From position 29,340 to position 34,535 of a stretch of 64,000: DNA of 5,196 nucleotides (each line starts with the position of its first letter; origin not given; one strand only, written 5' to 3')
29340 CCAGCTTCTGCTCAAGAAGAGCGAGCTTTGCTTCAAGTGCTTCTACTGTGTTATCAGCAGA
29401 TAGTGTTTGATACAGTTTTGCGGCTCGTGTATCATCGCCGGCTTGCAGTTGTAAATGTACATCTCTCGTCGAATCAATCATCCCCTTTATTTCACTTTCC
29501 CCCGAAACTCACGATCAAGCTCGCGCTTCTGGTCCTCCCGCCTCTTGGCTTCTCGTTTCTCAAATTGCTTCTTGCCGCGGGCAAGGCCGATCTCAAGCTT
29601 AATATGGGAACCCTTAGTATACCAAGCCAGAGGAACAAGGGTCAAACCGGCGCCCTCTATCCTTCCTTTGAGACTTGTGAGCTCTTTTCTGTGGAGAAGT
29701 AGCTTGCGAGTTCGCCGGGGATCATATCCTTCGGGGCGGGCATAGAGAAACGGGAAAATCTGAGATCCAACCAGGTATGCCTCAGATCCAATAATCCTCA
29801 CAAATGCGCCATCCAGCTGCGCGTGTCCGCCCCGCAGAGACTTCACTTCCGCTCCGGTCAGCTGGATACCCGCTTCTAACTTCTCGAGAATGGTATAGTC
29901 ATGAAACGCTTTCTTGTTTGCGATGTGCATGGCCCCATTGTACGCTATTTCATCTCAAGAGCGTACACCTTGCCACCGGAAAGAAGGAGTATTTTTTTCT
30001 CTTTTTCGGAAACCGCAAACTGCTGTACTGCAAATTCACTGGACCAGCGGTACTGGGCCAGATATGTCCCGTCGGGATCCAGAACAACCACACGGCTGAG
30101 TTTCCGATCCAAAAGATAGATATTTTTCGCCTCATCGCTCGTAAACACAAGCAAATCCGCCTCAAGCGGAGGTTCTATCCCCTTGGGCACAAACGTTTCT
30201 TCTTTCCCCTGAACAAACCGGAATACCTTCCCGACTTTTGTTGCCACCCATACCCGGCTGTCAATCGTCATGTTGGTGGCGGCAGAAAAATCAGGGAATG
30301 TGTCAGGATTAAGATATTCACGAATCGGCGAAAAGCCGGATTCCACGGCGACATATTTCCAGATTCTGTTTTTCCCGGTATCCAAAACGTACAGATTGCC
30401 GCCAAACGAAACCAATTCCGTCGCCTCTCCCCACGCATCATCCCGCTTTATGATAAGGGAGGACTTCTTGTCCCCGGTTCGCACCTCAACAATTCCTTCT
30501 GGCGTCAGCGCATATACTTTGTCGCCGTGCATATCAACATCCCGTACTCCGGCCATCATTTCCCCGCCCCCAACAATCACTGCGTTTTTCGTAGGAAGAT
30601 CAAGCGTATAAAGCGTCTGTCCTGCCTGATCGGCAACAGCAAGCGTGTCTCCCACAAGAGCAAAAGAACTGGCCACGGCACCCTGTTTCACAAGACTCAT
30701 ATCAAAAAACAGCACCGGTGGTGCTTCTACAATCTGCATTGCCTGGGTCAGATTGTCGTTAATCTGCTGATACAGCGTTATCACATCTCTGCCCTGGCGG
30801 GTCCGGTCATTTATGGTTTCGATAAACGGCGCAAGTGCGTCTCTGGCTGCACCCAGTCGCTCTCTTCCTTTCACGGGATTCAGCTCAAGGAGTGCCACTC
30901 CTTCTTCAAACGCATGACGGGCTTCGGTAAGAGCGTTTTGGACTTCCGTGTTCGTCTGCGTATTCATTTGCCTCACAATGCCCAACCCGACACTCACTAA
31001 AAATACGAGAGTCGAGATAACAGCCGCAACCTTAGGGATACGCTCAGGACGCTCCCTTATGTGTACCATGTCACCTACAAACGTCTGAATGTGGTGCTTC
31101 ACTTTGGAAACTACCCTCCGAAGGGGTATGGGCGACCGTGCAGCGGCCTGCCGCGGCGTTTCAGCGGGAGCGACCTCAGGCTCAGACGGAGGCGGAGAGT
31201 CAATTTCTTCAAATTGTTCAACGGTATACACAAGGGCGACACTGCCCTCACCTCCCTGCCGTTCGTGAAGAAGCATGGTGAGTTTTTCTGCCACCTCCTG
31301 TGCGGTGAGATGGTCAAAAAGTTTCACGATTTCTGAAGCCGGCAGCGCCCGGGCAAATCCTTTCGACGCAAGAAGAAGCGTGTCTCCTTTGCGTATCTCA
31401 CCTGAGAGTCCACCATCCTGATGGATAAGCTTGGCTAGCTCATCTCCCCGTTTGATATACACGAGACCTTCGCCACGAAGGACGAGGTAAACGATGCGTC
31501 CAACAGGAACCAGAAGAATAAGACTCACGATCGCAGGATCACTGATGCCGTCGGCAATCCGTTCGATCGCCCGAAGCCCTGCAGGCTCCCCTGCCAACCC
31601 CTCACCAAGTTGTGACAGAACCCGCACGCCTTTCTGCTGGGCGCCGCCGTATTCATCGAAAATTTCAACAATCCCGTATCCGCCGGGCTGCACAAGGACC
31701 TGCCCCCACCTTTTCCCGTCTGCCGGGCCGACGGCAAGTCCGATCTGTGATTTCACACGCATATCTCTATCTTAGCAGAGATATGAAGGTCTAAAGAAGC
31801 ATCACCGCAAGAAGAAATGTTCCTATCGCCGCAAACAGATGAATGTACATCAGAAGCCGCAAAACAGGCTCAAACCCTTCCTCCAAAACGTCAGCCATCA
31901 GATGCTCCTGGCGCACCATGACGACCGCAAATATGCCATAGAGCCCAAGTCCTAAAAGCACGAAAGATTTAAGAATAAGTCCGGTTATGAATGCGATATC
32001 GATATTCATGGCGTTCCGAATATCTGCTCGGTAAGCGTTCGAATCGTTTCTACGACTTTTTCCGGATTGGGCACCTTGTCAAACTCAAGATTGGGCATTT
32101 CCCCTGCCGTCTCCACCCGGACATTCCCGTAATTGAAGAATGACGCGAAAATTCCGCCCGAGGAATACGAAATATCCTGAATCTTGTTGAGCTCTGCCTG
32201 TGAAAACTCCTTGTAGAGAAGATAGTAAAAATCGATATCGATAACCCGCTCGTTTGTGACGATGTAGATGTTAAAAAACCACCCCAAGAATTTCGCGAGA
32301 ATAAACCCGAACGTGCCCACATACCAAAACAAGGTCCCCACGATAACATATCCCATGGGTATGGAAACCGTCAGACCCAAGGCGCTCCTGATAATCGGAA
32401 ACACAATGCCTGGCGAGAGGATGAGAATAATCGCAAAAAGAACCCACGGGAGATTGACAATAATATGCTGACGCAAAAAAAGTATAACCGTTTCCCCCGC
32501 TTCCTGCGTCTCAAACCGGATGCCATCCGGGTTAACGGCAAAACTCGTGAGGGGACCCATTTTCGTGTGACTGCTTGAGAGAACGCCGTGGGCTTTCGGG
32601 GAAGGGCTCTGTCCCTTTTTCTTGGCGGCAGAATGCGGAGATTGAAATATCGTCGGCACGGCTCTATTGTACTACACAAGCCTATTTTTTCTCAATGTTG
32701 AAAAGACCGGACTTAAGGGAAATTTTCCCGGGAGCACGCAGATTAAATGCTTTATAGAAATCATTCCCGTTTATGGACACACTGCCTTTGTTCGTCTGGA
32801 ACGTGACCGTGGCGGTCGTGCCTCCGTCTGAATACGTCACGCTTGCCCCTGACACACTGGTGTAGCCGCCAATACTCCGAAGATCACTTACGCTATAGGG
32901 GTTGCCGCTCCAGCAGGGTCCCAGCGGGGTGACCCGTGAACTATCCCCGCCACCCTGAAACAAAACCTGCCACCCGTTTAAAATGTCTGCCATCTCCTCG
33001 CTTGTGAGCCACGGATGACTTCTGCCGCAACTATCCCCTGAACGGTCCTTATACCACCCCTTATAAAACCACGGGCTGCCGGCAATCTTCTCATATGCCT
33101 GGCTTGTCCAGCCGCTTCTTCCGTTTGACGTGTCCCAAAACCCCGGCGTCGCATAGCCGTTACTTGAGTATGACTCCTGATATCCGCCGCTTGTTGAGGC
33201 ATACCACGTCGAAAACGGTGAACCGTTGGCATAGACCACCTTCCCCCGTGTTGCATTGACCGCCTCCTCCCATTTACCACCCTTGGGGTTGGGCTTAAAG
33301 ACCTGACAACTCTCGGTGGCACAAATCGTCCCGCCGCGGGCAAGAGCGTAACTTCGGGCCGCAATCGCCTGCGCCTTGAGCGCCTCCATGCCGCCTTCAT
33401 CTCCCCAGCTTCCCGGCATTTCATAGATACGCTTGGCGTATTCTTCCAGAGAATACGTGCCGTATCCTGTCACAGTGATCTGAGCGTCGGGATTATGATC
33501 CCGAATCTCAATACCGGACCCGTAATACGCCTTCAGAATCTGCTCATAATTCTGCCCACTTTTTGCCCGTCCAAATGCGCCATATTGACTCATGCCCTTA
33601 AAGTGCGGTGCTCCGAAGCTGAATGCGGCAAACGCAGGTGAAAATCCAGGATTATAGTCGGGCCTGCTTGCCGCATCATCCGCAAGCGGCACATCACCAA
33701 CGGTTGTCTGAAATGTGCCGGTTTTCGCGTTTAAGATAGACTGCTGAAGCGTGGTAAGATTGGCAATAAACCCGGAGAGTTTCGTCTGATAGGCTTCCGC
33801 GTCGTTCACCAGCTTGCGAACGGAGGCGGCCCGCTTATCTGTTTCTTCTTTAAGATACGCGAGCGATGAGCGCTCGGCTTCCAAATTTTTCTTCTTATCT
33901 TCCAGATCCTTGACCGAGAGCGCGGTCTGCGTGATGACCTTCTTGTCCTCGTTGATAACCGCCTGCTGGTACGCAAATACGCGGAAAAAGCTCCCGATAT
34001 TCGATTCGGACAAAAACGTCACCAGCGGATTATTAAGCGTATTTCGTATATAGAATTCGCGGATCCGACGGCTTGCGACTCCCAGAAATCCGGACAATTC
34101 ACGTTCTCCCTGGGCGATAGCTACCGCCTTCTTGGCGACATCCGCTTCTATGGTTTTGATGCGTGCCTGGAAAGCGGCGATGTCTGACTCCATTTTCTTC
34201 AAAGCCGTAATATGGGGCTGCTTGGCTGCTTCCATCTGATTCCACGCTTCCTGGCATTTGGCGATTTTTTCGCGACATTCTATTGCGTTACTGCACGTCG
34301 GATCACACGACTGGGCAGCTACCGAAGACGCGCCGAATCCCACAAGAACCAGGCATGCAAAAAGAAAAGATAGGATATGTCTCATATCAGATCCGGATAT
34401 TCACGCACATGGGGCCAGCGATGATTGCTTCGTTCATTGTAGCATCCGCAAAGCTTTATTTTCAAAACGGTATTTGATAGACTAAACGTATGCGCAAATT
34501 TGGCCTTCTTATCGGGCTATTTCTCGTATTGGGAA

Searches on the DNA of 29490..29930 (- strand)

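Call 64: search_rna_families(sources=[L001, L002, L162, L164, L166, L168, L171, L172, L174, L175, L176, L177, L016, L007], threshold=gathering)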
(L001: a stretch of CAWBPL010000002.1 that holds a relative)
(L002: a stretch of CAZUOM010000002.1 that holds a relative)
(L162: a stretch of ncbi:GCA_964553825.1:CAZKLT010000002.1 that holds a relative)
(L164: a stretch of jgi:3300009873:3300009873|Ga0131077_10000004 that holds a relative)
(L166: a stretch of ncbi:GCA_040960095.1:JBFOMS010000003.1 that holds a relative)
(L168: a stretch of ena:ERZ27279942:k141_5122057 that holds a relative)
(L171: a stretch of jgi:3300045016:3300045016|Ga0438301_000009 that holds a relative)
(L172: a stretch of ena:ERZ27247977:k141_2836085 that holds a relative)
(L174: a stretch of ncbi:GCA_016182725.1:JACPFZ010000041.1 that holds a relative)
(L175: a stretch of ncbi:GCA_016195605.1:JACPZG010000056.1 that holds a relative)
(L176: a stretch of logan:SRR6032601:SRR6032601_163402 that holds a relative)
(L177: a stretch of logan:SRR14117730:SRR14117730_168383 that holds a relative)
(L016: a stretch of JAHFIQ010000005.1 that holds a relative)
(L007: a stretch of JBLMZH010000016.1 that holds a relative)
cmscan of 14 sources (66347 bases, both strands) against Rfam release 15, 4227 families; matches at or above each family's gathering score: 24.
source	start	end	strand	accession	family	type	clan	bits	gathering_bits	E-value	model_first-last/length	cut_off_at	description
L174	2485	2869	+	RF00023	tmRNA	Gene;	CL00001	130.5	47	1e-50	1-374/374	no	transfer-messenger RNA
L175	1957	2335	+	RF00023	tmRNA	Gene;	CL00001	129.9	47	1.8e-50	1-374/374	no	transfer-messenger RNA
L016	3837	4224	-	RF00023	tmRNA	Gene;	CL00001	123.2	47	1.2e-47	1-374/374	no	transfer-messenger RNA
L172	2449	2824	+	RF00023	tmRNA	Gene;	CL00001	121.2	47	7.9e-47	1-374/374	no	transfer-messenger RNA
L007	3345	3731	-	RF00023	tmRNA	Gene;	CL00001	114.3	47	6.6e-44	1-374/374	no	transfer-messenger RNA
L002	2950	3345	+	RF00023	tmRNA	Gene;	CL00001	108.6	47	1.7e-41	1-374/374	no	transfer-messenger RNA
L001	2947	3361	+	RF00023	tmRNA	Gene;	CL00001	104.9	47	6.4e-40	1-374/374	no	transfer-messenger RNA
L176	2092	2504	+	RF00023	tmRNA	Gene;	CL00001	98.3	47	4.1e-37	1-374/374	no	transfer-messenger RNA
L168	2453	2871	+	RF00023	tmRNA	Gene;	CL00001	96.9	47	1.5e-36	1-374/374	no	transfer-messenger RNA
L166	2446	2857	+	RF00023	tmRNA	Gene;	CL00001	93.9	47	2.7e-35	1-374/374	no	transfer-messenger RNA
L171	2491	2901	+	RF00023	tmRNA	Gene;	CL00001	92.8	47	8e-35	1-374/374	no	transfer-messenger RNA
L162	3446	3855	+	RF00023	tmRNA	Gene;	CL00001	89.8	47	1.5e-33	1-374/374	no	transfer-messenger RNA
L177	2129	2551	+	RF00023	tmRNA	Gene;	CL00001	88.4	47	6e-33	1-374/374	no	transfer-messenger RNA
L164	3506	3915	+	RF00023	tmRNA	Gene;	CL00001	85.4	47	1.1e-31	1-374/374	no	transfer-messenger RNA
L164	6014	6129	+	RF03000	LOOT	Gene; sRNA;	-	81.1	46.4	1.1e-13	1-121/121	no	LOOT RNA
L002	4150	4233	+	RF00005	tRNA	Gene; tRNA;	CL00001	61.2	29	8.4e-11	1-71/71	no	tRNA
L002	3984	4070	+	RF00005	tRNA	Gene; tRNA;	CL00001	60.8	29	1.1e-10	1-71/71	no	tRNA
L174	3701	3783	+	RF00005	tRNA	Gene; tRNA;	CL00001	54.5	29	6e-09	1-71/71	no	tRNA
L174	3811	3897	+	RF00005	tRNA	Gene; tRNA;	CL00001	54.4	29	6.3e-09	1-71/71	no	tRNA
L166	3568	3653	+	RF00005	tRNA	Gene; tRNA;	CL00001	53.1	29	1.4e-08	1-71/71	no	tRNA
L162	5310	5392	+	RF00005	tRNA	Gene; tRNA;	CL00001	51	29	5.5e-08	1-71/71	no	tRNA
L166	3658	3745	+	RF00005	tRNA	Gene; tRNA;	CL00001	50.6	29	7e-08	1-71/71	no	tRNA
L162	5219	5302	+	RF00005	tRNA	Gene; tRNA;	CL00001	46.2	29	1.2e-06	1-71/71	no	tRNA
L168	4373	4453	+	RF00005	tRNA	Gene; tRNA;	CL00001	34.2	29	0.0024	1-63/71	3'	tRNA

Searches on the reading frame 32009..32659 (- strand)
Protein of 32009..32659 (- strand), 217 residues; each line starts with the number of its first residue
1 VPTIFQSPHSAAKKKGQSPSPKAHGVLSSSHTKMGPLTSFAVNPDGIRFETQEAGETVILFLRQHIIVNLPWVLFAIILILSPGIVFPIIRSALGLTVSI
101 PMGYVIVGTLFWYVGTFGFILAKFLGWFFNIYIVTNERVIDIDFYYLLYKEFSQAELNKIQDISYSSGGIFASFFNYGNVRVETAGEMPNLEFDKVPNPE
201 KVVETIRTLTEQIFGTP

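Call 41: search_protein_families(library=pfam, proteins=[window:32009-32659:-], max_evalue=0.00001)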
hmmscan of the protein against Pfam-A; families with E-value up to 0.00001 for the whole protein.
window:32009-32659:- (217 aa): 1 family
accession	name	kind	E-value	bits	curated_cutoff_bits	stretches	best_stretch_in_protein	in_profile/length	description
PF03703.20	bPH_2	-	1.6e-06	28.7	22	1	150-206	22-78/78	Bacterial PH domain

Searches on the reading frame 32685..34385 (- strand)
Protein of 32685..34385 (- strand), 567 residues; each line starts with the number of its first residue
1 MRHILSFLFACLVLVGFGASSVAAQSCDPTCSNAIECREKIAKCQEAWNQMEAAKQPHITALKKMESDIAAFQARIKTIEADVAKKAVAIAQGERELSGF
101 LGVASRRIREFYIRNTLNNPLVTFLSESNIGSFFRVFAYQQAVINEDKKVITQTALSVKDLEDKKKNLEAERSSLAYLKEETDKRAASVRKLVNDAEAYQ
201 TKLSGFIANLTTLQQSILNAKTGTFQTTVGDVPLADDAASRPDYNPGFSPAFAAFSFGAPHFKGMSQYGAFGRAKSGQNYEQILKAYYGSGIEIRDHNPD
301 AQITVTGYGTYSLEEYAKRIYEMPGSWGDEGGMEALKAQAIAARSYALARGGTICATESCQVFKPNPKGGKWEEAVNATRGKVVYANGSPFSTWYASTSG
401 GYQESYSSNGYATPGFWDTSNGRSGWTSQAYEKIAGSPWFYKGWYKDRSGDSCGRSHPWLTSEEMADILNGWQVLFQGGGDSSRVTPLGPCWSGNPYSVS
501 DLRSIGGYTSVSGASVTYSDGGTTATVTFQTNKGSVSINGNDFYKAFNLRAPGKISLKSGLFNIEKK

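Call 41: search_protein_families(library=pfam, proteins=[window:32685-34385:-], max_evalue=0.00001)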
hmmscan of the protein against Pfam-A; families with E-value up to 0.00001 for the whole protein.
window:32685-34385:- (567 aa): 1 family
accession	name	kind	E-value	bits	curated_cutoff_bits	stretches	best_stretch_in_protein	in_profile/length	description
PF08486.15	SpoIID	-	2.2e-13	51.1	23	1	311-384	11-95/97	Stage II sporulation protein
